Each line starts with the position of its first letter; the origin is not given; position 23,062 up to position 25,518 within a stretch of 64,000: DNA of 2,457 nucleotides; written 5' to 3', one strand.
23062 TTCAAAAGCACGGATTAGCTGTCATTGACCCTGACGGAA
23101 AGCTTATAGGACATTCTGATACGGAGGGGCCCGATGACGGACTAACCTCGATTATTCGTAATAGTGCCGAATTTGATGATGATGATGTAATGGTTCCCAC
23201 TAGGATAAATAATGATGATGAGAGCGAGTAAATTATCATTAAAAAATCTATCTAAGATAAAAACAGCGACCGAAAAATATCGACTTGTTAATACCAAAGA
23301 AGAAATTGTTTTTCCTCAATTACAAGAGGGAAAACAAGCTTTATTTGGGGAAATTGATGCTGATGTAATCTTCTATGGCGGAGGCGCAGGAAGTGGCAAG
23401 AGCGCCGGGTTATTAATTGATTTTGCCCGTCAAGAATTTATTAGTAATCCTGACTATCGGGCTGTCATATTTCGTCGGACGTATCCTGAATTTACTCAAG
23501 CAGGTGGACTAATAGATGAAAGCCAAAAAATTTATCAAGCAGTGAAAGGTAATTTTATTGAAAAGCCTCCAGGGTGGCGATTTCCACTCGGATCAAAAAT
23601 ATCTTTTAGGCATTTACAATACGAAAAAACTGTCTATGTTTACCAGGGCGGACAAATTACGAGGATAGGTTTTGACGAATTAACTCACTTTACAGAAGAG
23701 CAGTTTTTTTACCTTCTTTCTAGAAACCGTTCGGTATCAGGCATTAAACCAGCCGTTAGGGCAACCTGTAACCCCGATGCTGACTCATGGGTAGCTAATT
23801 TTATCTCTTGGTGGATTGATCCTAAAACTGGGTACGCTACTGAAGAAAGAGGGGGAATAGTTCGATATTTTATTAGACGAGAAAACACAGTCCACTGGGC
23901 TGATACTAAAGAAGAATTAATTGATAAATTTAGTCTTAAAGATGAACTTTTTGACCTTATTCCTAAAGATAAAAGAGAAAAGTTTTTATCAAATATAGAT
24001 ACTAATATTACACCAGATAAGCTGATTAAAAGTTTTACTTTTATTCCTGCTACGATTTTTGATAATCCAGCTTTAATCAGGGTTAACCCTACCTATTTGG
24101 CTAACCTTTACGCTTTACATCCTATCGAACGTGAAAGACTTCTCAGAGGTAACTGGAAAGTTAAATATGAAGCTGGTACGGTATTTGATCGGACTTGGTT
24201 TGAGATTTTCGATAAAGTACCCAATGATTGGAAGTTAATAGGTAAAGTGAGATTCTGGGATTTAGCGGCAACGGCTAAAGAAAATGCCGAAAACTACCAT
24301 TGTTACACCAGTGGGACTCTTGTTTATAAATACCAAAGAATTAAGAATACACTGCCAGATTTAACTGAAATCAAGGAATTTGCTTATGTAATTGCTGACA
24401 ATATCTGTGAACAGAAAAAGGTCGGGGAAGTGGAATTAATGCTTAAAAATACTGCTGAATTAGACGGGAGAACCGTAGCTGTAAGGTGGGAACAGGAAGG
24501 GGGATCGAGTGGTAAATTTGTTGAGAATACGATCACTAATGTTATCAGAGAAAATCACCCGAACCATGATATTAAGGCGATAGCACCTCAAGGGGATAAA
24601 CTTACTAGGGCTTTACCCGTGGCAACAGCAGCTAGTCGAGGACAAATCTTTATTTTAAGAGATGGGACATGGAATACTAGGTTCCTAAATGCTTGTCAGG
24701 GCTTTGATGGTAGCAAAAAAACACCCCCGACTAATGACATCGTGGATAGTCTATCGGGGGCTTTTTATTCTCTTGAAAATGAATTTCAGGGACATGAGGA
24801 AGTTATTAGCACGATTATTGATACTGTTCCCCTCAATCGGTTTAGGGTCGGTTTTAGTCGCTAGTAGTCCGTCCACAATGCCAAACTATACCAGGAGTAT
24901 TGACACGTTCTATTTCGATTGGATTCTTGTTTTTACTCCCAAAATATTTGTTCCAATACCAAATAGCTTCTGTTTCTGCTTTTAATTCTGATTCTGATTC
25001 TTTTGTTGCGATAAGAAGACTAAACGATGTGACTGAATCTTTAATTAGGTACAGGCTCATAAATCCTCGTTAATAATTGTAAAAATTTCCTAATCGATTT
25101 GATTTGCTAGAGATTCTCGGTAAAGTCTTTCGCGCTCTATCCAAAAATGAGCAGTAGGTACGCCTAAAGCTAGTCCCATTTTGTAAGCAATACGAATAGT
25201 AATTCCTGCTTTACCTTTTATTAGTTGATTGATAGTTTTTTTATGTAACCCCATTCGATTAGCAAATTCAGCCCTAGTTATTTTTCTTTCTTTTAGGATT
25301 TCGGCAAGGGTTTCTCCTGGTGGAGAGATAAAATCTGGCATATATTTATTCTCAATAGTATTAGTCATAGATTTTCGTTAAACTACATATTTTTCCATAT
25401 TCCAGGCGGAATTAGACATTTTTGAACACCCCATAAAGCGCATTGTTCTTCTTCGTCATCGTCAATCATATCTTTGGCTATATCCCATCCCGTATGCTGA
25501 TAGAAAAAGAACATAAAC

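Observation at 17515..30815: Two inverted ORF-free repeat arms bracket a 12-kb regulatory and packaging island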

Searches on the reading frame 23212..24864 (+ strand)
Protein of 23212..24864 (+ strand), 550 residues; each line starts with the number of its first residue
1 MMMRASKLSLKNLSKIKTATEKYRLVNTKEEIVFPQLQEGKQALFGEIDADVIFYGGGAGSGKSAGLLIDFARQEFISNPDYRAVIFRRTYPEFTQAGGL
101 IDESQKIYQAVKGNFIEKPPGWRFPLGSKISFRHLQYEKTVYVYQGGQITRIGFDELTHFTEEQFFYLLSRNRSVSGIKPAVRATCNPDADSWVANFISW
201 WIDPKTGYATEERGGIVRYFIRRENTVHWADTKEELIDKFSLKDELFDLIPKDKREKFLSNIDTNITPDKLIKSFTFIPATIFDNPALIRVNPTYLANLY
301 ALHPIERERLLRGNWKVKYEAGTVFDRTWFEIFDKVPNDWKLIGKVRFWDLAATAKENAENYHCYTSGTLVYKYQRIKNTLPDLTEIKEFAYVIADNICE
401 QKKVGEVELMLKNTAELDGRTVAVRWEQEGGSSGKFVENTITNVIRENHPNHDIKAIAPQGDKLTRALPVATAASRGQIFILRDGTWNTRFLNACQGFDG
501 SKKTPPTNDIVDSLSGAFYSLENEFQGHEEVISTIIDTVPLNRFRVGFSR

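Call 12: search_protein_families(library=pfam, proteins=[window:23212-24864:+], max_evalue=0.01)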
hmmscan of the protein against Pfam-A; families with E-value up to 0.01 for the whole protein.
window:23212-24864:+ (550 aa): 1 family
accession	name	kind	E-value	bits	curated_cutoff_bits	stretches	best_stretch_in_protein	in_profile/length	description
PF03237.21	Terminase_6N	-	7.8e-23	81.7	22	1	55-331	2-214/215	Terminase large subunit, T4likevirus-type, N-terminal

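Call 15: find_encoding_contigs(protein=window:23212-24864:+, flank=10000, max_places=6)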
Protein window:23212-24864:+ (550 aa): 11 contigs read that carry it; 6 places shown.
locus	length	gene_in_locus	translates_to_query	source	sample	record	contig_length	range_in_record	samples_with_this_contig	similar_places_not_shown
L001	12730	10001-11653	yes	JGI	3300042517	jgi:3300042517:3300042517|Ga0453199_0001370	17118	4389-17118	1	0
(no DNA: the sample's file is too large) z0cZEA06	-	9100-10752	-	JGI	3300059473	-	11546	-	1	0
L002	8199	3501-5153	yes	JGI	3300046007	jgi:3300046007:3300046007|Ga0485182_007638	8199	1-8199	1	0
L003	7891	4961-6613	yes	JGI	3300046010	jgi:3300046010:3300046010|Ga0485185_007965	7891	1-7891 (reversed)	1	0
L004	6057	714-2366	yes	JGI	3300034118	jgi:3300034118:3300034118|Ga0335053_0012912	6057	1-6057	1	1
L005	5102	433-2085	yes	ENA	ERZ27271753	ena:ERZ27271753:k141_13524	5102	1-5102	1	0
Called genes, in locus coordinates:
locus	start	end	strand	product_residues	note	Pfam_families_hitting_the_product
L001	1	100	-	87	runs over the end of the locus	-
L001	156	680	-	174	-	PF03781:FGE-sulfatase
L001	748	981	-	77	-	-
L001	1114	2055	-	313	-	-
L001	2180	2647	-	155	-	-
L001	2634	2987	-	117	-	-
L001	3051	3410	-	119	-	-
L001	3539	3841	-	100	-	-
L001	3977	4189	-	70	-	-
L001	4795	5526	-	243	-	PF02498:Bro-N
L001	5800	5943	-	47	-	-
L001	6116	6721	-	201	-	-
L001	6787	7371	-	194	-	-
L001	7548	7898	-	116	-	-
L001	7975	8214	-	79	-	-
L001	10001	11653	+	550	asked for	PF03237:Terminase_6N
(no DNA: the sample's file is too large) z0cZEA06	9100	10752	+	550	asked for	PF03237:Terminase_6N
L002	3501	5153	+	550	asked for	PF03237:Terminase_6N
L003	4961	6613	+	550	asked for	PF03237:Terminase_6N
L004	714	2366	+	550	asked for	PF03237:Terminase_6N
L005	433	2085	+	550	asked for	PF03237:Terminase_6N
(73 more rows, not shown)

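Call 16: find_related_loci(query=window:23212-24864:+, collection=viral_contigs, flank=10000)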
Query window:23212-24864:+ (550 aa) in viral_contigs; peptide patterns used: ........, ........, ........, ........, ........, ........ (x = any residue, [..] = any of these).
90 stretches matched a pattern; 86 encode a relative of the query (tblastn E <= 1e-3); the best 80 are kept; 79 distinct loci.
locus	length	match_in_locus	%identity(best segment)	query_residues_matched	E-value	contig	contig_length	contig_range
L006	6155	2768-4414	92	2-550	0e+0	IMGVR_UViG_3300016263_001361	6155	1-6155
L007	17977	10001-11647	85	1-548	0e+0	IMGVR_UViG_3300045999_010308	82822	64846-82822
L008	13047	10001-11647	85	1-548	0e+0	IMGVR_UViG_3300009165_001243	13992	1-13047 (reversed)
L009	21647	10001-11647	85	1-548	0e+0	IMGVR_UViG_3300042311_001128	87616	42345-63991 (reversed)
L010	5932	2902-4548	85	1-548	0e+0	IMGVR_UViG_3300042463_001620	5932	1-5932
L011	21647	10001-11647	85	1-548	0e+0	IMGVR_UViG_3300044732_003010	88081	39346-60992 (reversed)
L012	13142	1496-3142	85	1-548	0e+0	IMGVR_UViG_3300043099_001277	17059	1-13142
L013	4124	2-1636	85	5-548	0e+0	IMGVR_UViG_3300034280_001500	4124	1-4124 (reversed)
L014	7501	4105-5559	96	64-548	0e+0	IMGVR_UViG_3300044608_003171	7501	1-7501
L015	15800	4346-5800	96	64-548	0e+0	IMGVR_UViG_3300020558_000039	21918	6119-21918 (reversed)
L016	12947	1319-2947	85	7-548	0e+0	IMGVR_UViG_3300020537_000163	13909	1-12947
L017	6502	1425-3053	85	7-548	0e+0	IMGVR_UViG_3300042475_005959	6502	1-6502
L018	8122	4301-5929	85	7-548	0e+0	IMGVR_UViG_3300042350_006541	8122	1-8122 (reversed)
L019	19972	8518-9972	95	64-548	0e+0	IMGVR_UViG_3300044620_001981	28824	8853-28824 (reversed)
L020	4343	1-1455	96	64-548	0e+0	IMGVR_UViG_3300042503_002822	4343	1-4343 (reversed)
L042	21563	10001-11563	63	1-548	0e+0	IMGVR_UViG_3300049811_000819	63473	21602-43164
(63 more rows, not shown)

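Call 21: find_related_loci(query=window:23212-24864:+, collection=genome_contigs, flank=10000)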
Query window:23212-24864:+ (550 aa) in genome_contigs; peptide patterns used: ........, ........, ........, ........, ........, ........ (x = any residue, [..] = any of these).
52 stretches matched a pattern; 3 encode a relative of the query (tblastn E <= 1e-3); 3 distinct loci.
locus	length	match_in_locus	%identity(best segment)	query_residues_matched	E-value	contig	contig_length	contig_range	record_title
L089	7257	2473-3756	38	38-518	7e-90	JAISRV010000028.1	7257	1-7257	MAG: Candidatus Adiutrix sp. isolate Kf353_bin84 k119_123298, whole genome shotgun sequence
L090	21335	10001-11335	38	38-523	6e-88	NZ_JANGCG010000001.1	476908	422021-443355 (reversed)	Gemmiger formicilis strain DFI.6.10 ANLFNCPN_1, whole genome shotgun sequence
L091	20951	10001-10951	43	4-325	1e-68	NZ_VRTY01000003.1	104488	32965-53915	Pontibacter qinzhouensis strain GY10130 Scaffold3, whole genome shotgun sequence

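Call 41: search_dna_similar(query=window:23212-24864:+, collection=phages, mode=protein, max_rows=15)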
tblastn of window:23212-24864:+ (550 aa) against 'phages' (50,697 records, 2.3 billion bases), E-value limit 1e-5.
Records with a match: 1542; places in all: 1550; records where one place covers at least 80% of the query: 1014.
Best place of each record, by identity: <60% 1542.
By first word of the organism name: Escherichia 351; Pseudomonas 249; Vibrio 148; Salmonella 142; Rheinheimera 115; Acinetobacter 92; Arthrobacter 72; Klebsiella 42; Erwinia 35; Shigella 24; and 57 more.
By host as written in the record: - 209; Rheinheimera sp. BAL341 115; Escherichia coli 102; Pseudomonas aeruginosa 82; Arthrobacter sp. ATCC 21022 54; Escherichia coli K-12 MG1655 50; Acinetobacter baumannii 36; Pseudomonas aeruginosa PAO1 26; and 375 more.
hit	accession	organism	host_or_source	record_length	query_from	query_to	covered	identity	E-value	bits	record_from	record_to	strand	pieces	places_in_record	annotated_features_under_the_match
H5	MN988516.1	Rhizobium phage RHph_N28_2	Rhizobium etli N731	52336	18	521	92%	40.2%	5e-94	320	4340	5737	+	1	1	terminase large subunit protein | hypothetical protein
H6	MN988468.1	Rhizobium phage RHph_TM3_3_3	Rhizobium phaseoli T3_3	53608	38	521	88%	41.0%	1e-93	319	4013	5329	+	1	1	terminase large subunit protein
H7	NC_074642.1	Methanoculleus virus L4768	Methanoculleus bourgensis E02.3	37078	38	542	92%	38.9%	1e-91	313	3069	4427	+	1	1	terminase large subunit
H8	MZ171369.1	Methanoculleus virus Blf4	Methanoculleus bourgensis E02.3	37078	38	542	92%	38.9%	1e-91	313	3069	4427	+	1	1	terminase large subunit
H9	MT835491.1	Bacteriophage sp.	human fecal samples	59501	24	523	91%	38.6%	6e-83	288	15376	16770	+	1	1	record has no annotation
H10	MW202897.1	Caudoviricetes sp.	Manatee Spring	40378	40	521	88%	34.2%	4e-71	253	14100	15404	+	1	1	large subunit terminase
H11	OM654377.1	Pseudaeromonas phage vB_PpeM_ KLEP7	Pseudaeromonas pectinilytica strain ...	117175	38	522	88%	32.9%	9e-53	199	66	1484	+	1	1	terminase large subunit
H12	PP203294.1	Pseudomonas phage LPS-5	Pseudomonas aeruginosa PAO1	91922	16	521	92%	30.9%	6e-58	215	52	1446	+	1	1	terminase large subunit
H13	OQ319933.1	Pseudomonas phage bmx-p3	Pseudomonas aeruginosa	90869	16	521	92%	30.9%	7e-58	214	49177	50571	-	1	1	terminase large subunit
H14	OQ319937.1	Pseudomonas phage 20Sep418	Pseudomonas aeruginosa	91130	16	521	92%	30.9%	7e-58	214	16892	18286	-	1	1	terminase large subunit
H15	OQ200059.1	Pseudomonas phage vB_PaeM_B55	Pseudomonas aeruginosa B55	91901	16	521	92%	30.9%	7e-58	214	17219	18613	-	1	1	terminase large subunit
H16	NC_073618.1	Pseudomonas phage vB_PaeM_B55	Pseudomonas aeruginosa B55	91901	16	521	92%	30.9%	7e-58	214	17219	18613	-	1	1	terminase large subunit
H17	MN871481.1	Pseudomonas phage PaSz-1_45_92k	Pseudomonas aeruginosa PAO1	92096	16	521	92%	30.9%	7e-58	214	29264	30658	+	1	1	record has no annotation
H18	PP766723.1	Pseudomonas phage Baskent_P3_3B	Pseudomonas aeruginosa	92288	16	521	92%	30.9%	7e-58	214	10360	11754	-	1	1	terminase large subunit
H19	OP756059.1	Pseudomonas phage PseuPha1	Pseudomonas aeruginosa PAO1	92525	16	521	92%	30.9%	7e-58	214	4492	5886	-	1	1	terminase large subunit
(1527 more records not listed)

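Call 58: search_protein_families(library=pfam, proteins=[L042:5781-6752:-, L042:6985-8004:-, L042:12688-13452:+, L042:14611-15387:+, L042:11712-12611:+, L042:11587-11895:-, L042:4924-5145:-, L042:3664-4866:-], max_evalue=0.01)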
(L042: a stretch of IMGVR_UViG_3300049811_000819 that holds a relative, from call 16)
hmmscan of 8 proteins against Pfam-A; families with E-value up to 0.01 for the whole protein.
L042:5781-6752:- (323 aa): 1 family
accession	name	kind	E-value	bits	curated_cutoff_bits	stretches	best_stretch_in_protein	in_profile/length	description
PF00578.27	AhpC-TSA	-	0.0036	17.7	26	0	14-57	43-85/124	AhpC/TSA family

L042:6985-8004:- (339 aa): 1 family
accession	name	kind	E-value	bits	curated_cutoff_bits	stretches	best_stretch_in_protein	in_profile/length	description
PF00145.23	DNA_methylase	-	8.9e-65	219.7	22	2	162-333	2-165/324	C-5 cytosine-specific DNA methylase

L042:12688-13452:+ (254 aa): 1 family
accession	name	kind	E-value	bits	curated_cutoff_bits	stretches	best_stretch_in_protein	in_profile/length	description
PF02498.22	Bro-N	-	2e-22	80.1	25.6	1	16-106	2-96/96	BRO family, N-terminal domain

L042:14611-15387:+ (258 aa): 1 family
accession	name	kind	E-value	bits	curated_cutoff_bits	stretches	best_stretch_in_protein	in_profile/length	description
PF02498.22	Bro-N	-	8.5e-24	84.4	25.6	1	16-100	2-96/96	BRO family, N-terminal domain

L042:11712-12611:+ (299 aa): 1 family
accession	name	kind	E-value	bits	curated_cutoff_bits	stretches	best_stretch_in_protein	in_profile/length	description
PF09669.15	Phage_pRha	-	8.2e-14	52.4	29.9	1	21-111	1-90/91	Phage regulatory protein Rha (Phage_pRha)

L042:11587-11895:- (102 aa): 0 families

L042:4924-5145:- (73 aa): 0 families

L042:3664-4866:- (400 aa): 1 family
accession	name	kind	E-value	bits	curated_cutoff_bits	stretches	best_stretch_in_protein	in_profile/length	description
PF06067.16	DUF932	-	1e-11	45.5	23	1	190-353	80-223/227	Domain of unknown function (DUF932)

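Call 69: find_related_loci(query=L042:10001-11578:+, collection=viral_contigs, flank=8000)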
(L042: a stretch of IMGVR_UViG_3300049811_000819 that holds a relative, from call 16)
Query L042:10001-11578:+ (525 aa) in viral_contigs; peptide patterns used: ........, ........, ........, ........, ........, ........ (x = any residue, [..] = any of these).
41 stretches matched a pattern; 39 encode a relative of the query (tblastn E <= 1e-3); 39 distinct loci.
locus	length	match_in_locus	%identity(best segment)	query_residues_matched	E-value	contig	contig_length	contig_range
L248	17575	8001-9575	100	1-525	0e+0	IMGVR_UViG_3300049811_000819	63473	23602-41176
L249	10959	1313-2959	63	5-525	0e+0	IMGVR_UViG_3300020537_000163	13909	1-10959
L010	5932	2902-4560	63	1-525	0e+0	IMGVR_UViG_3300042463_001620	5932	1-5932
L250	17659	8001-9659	63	1-525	0e+0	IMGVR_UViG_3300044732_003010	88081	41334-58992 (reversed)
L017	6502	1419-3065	63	5-525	0e+0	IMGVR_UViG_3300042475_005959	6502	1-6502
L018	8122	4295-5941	63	5-525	0e+0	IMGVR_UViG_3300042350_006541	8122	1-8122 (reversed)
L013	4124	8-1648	63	7-525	0e+0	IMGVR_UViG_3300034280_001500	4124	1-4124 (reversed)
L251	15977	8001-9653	63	1-523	0e+0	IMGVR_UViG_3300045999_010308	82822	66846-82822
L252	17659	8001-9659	63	1-525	0e+0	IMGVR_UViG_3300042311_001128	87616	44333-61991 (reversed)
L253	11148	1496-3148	63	1-523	0e+0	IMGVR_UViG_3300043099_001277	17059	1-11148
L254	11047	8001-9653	63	1-523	0e+0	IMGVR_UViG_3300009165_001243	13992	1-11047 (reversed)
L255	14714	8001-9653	63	1-523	0e+0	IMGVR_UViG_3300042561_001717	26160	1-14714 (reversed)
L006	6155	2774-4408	64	4-521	0e+0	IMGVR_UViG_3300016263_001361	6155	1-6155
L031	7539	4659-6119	68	61-523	0e+0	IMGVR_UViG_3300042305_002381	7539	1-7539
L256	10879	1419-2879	68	61-523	0e+0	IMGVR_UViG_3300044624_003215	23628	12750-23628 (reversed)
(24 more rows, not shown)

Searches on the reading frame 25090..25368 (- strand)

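Call 12: search_protein_families(library=pfam, proteins=[window:25090-25368:-], max_evalue=0.01)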
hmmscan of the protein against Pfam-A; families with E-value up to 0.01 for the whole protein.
window:25090-25368:- (92 aa): 3 families
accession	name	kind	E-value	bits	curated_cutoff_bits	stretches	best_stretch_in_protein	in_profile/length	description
PF01381.28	HTH_3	-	3.8e-10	40.1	23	1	21-73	1-53/55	Helix-turn-helix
PF12844.13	HTH_19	-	3.9e-07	30.3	30.2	1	18-72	1-55/64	Helix-turn-helix domain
PF13443.12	HTH_26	-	2.3e-06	28.2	22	1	21-61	2-43/63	Cro/C1-type HTH DNA-binding domain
